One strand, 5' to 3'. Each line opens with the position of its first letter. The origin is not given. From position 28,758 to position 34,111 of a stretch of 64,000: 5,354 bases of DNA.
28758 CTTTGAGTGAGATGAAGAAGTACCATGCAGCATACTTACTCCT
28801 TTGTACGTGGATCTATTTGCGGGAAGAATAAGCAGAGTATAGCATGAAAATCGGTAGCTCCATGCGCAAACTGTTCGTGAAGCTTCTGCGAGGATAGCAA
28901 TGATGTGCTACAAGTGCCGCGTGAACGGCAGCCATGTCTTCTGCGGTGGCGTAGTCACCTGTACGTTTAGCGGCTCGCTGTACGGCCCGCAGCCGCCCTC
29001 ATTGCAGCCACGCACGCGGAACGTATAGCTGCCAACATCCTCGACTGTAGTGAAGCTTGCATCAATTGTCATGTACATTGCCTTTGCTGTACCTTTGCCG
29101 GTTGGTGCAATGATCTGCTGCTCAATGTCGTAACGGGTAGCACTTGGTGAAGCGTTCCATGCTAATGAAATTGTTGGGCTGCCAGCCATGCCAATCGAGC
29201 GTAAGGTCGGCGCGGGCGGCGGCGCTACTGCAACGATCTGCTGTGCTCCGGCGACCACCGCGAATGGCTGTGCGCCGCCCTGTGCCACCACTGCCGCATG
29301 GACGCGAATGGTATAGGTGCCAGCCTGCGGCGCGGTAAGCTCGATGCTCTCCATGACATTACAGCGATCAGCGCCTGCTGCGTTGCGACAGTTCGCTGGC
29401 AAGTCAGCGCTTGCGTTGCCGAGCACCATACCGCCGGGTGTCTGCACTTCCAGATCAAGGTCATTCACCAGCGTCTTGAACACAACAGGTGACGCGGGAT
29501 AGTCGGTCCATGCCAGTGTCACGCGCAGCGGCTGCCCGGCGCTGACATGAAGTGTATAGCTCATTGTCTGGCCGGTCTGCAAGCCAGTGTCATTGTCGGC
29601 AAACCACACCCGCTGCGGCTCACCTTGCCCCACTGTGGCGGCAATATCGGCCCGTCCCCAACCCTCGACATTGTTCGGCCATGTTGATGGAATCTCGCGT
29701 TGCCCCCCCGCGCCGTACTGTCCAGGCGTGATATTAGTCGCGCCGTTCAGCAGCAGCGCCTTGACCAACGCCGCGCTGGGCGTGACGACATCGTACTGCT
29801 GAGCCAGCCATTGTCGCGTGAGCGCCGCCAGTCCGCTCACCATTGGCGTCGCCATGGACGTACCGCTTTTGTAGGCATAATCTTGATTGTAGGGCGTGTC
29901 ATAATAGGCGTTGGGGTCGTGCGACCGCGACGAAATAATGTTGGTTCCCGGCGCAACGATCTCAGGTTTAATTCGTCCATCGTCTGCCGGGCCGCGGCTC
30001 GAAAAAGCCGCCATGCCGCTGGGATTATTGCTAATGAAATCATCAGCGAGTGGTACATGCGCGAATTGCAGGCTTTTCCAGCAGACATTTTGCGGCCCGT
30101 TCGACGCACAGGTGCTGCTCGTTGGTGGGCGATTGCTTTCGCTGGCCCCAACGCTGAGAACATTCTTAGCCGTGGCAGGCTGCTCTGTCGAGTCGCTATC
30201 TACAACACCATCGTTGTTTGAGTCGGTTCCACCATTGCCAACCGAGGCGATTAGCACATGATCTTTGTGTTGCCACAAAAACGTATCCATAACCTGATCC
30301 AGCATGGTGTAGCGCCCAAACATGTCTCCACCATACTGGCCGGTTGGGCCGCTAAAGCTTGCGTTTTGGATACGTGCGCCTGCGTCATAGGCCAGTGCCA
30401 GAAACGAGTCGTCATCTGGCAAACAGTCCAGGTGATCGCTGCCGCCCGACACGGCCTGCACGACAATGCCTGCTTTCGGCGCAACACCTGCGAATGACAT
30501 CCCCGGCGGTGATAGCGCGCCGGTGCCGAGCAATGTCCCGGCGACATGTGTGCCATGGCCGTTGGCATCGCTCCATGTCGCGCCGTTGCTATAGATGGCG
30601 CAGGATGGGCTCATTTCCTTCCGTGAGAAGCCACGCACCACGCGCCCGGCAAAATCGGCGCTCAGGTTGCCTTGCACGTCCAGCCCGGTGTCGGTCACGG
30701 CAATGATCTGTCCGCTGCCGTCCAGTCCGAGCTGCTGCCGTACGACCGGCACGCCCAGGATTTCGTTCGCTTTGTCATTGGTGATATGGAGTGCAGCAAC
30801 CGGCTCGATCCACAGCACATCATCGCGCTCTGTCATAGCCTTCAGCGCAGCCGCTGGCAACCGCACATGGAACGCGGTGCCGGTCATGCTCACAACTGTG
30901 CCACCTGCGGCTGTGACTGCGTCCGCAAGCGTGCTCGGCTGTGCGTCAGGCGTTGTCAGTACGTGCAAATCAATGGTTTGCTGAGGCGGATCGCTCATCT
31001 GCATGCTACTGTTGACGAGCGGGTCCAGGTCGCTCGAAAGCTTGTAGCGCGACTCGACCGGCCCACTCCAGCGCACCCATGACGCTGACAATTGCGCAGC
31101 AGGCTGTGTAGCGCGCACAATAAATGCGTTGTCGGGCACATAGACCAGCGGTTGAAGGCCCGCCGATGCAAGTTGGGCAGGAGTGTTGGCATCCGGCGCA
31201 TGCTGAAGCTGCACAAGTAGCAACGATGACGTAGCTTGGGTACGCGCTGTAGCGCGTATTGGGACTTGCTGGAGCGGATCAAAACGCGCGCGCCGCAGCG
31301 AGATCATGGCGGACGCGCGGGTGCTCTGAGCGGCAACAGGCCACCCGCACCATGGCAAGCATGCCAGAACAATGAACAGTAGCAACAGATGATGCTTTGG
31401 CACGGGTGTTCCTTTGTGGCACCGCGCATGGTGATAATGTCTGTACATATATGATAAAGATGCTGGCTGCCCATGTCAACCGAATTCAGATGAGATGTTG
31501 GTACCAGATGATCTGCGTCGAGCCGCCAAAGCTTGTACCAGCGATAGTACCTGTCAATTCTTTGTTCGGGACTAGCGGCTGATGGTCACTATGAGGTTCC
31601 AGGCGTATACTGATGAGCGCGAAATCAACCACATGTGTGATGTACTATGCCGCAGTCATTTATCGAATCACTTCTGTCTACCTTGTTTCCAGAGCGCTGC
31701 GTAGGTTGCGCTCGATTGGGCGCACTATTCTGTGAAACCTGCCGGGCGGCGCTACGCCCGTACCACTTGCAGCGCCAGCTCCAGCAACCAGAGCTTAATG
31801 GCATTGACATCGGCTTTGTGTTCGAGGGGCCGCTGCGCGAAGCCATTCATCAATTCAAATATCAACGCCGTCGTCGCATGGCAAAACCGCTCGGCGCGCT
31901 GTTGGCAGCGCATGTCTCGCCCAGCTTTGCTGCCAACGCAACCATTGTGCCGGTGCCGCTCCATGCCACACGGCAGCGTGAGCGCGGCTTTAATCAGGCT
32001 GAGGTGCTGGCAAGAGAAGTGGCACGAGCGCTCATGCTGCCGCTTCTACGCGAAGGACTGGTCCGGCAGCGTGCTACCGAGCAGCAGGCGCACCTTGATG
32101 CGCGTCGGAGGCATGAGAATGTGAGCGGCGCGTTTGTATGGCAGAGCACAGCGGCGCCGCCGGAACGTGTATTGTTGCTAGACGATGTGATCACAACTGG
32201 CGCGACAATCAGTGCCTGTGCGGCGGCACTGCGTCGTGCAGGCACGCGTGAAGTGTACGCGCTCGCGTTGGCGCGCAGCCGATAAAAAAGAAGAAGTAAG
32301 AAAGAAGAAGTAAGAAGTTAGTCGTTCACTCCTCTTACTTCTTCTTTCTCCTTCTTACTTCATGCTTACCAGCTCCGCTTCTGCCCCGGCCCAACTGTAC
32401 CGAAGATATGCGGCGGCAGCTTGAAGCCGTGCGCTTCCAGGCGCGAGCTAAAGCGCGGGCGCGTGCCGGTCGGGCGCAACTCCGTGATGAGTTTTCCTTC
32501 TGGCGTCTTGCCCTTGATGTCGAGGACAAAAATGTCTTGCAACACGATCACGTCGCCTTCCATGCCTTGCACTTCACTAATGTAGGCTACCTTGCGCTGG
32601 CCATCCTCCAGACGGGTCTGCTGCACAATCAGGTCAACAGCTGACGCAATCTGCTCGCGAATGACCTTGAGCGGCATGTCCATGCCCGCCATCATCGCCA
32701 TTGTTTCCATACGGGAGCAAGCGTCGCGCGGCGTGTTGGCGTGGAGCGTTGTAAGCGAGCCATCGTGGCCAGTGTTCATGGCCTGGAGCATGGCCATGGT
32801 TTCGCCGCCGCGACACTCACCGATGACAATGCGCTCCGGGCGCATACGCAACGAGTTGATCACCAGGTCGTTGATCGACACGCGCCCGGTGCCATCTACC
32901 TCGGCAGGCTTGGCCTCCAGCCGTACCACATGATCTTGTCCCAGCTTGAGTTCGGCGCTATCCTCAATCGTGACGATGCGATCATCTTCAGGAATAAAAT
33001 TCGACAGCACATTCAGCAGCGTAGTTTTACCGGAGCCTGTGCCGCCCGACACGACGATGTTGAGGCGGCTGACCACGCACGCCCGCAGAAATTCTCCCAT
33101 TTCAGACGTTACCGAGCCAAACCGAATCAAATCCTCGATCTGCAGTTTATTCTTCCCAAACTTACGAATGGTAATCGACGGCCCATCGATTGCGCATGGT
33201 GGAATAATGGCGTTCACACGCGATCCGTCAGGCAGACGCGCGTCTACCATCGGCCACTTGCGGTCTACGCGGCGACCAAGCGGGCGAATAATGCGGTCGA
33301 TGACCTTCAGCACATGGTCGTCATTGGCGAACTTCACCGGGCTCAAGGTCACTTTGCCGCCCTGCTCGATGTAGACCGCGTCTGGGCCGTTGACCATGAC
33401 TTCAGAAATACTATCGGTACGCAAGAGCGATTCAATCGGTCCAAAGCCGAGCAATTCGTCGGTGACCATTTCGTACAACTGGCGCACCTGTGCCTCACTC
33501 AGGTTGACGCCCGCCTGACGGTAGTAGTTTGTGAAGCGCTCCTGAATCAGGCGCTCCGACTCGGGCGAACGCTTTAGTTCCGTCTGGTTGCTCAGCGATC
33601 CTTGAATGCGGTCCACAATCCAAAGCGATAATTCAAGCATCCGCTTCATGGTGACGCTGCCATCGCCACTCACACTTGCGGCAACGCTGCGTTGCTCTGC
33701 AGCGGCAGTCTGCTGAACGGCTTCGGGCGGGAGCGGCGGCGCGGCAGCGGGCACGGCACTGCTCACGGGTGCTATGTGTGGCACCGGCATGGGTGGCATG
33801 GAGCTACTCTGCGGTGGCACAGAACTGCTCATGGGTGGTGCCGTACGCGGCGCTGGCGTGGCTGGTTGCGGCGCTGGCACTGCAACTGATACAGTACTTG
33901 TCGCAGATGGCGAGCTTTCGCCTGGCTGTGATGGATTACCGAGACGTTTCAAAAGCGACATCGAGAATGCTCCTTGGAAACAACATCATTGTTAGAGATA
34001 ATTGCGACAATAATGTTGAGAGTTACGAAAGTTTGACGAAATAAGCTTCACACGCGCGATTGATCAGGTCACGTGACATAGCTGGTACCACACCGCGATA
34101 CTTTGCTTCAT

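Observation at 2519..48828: Window-wide family of heptanucleotide-repeat hairpin elements, in genes as well as between them (overview)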

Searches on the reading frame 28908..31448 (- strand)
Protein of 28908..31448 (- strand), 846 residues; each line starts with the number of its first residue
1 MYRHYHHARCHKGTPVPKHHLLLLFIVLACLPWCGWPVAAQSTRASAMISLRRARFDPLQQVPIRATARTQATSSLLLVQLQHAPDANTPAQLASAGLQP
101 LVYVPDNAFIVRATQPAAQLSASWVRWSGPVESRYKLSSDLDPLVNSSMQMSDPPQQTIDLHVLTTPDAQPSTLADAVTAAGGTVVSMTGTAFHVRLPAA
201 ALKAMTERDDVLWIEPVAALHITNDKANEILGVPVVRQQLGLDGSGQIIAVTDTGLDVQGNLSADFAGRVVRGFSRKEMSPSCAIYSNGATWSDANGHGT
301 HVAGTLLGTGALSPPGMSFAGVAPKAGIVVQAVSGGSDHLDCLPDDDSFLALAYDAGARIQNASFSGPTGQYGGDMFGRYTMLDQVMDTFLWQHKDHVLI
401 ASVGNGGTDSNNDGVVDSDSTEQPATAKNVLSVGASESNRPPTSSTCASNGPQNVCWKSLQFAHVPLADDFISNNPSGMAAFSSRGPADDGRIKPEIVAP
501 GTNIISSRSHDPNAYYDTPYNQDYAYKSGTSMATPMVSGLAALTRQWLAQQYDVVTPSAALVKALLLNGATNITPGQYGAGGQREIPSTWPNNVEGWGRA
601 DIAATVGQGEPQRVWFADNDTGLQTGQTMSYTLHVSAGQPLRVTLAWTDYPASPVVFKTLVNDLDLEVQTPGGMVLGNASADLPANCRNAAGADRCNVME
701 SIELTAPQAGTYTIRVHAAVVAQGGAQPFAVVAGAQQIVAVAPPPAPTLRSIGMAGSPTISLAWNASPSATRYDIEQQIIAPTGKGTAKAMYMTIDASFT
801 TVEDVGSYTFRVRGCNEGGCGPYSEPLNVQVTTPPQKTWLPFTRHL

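Call 86: search_protein_families(library=pfam, max_evalue=0.00001, proteins=[window:28908-31448:-])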
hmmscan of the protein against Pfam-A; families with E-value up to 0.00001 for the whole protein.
window:28908-31448:- (846 aa): 2 families
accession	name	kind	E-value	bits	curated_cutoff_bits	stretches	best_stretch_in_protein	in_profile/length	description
PF00082.27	Peptidase_S8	-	8e-44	150.5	21.8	1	244-581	1-288/288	Subtilase family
PF04151.21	PPC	-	2.2e-07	32.1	25.9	1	630-717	4-69/70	Bacterial pre-peptidase C-terminal domain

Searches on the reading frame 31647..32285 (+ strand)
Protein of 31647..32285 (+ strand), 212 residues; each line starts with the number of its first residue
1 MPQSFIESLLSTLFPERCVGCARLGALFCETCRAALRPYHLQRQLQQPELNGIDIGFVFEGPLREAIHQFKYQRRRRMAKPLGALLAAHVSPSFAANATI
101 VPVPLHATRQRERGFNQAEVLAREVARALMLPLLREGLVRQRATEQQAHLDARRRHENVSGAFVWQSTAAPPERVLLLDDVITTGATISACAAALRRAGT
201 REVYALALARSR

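Call 8: search_protein_families(library=pfam, proteins=[window:31647-32285:+])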
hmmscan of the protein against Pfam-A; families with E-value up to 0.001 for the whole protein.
window:31647-32285:+ (212 aa): 2 families
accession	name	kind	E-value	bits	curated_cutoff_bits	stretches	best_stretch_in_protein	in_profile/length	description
PF00156.33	Pribosyltran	-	9.2e-05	22.2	26.3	1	120-209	42-124/158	Phosphoribosyl transferase domain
PF18912.6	DZR_2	-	0.00016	21.8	27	1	9-39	1-34/56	Double zinc ribbon domain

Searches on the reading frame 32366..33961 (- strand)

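Call 8: search_protein_families(library=pfam, proteins=[window:32366-33961:-])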
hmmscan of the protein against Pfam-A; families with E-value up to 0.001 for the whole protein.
window:32366-33961:- (531 aa): 1 family
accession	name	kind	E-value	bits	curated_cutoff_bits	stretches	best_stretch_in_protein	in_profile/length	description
PF00437.27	T2SSE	-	2.1e-68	231.1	24.9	1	172-448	4-275/370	Type II/IV secretion system protein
